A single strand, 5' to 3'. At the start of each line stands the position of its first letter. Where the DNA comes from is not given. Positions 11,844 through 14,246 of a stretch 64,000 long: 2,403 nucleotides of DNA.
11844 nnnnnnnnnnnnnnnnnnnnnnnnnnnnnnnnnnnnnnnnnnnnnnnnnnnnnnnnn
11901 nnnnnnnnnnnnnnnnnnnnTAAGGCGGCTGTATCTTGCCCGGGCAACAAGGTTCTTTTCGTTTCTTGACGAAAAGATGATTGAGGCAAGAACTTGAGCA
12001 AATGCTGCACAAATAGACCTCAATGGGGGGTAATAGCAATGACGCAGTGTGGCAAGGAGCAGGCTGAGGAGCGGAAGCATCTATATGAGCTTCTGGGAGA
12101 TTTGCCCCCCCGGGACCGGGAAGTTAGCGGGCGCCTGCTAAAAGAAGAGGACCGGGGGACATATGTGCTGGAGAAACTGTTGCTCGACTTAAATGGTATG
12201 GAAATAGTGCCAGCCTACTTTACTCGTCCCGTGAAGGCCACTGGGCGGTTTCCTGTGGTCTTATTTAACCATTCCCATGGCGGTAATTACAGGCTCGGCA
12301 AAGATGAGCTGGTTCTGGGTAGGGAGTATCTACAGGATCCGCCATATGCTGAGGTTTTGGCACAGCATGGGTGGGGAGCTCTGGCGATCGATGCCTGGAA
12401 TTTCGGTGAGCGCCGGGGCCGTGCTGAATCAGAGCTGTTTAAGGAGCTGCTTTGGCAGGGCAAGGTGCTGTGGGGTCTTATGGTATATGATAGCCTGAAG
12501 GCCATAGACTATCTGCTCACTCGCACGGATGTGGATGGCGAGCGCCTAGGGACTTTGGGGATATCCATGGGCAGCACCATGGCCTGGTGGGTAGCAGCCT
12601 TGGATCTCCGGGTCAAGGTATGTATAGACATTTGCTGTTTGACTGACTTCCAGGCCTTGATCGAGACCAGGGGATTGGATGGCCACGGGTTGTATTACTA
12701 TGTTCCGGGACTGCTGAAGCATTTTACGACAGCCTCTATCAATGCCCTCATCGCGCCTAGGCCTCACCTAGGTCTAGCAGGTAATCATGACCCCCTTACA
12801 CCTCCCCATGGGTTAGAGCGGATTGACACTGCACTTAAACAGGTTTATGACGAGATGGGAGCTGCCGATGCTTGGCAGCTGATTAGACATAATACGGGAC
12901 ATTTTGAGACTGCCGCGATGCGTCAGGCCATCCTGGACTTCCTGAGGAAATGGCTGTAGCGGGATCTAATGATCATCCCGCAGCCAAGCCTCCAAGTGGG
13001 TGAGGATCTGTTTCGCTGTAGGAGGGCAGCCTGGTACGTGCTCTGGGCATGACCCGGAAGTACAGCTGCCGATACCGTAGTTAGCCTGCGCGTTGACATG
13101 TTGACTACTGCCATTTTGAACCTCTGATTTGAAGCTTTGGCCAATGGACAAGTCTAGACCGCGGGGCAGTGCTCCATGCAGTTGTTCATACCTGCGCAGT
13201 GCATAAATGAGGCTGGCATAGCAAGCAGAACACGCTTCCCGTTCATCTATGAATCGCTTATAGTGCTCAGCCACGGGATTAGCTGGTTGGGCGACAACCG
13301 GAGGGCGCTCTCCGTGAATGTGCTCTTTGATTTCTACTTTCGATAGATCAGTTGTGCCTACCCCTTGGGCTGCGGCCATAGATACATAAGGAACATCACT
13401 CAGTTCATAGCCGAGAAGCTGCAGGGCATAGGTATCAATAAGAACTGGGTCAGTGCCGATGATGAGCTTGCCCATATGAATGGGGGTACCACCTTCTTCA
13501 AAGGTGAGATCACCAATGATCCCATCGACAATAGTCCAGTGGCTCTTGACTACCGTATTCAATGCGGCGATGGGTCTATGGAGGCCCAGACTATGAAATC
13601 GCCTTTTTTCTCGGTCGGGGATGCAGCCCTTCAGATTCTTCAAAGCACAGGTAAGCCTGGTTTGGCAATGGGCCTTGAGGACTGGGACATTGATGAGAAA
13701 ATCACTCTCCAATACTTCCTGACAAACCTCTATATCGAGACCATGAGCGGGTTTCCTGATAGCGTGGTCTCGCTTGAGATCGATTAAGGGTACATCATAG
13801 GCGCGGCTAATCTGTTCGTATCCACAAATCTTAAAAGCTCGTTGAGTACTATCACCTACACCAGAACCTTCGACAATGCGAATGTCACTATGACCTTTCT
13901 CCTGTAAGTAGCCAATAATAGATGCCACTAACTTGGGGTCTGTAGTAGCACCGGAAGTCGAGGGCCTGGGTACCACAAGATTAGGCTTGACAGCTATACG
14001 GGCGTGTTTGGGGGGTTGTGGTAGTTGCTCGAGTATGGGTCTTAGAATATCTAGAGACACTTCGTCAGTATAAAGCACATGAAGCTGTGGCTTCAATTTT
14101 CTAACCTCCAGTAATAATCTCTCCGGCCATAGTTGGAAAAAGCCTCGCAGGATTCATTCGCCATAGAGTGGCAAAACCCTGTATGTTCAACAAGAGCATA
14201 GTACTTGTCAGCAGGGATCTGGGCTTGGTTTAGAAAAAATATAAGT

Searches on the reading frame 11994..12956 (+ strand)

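Call 7: search_protein_families(library=pfam, proteins=[window:11994-12956:+], max_evalue=0.00001)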
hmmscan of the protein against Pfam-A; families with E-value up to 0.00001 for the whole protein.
window:11994-12956:+ (321 aa): 0 families

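Call 51: search_protein_families(library=pfam, proteins=[window:11994-12956:+], max_evalue=0.01)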
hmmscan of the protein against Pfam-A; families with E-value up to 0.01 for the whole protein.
window:11994-12956:+ (321 aa): 5 families
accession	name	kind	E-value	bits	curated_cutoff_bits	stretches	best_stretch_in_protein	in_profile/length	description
PF00561.26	Abhydrolase_1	-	0.00016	21.9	25.8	0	118-250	19-137/245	alpha/beta hydrolase fold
PF01738.24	DLH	-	0.00056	20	21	1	119-208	34-122/217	Dienelactone hydrolase family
PF00326.27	Peptidase_S9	-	0.00058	19.9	22.6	1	164-202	45-83/213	Prolyl oligopeptidase family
PF05448.18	AXE1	-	0.0015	17.8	21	1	163-224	156-218/321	Acetyl xylan esterase (AXE1)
PF08840.17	BAAT_C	-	0.0053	17.3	20.9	1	169-215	8-54/210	BAAT / Acyl-CoA thioester hydrolase C terminal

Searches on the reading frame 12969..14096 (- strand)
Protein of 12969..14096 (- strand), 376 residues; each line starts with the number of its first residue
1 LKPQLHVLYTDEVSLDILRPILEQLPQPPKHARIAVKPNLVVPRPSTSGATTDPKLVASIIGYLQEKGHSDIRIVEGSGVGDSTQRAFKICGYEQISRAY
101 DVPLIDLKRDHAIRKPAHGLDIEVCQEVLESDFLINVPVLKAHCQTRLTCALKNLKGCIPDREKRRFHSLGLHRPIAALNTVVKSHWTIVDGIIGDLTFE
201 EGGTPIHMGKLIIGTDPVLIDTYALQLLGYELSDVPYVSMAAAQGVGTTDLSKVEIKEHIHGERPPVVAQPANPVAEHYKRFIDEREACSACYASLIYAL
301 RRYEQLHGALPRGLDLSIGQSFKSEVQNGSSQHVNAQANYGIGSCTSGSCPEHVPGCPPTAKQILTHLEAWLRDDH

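Call 7: search_protein_families(library=pfam, proteins=[window:12969-14096:-], max_evalue=0.00001)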
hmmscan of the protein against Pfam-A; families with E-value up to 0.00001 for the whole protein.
window:12969-14096:- (376 aa): 1 family
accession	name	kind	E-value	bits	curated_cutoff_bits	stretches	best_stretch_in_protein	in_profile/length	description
PF04015.17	DUF362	-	1.7e-53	182.1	24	1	34-225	1-199/200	Domain of unknown function (DUF362)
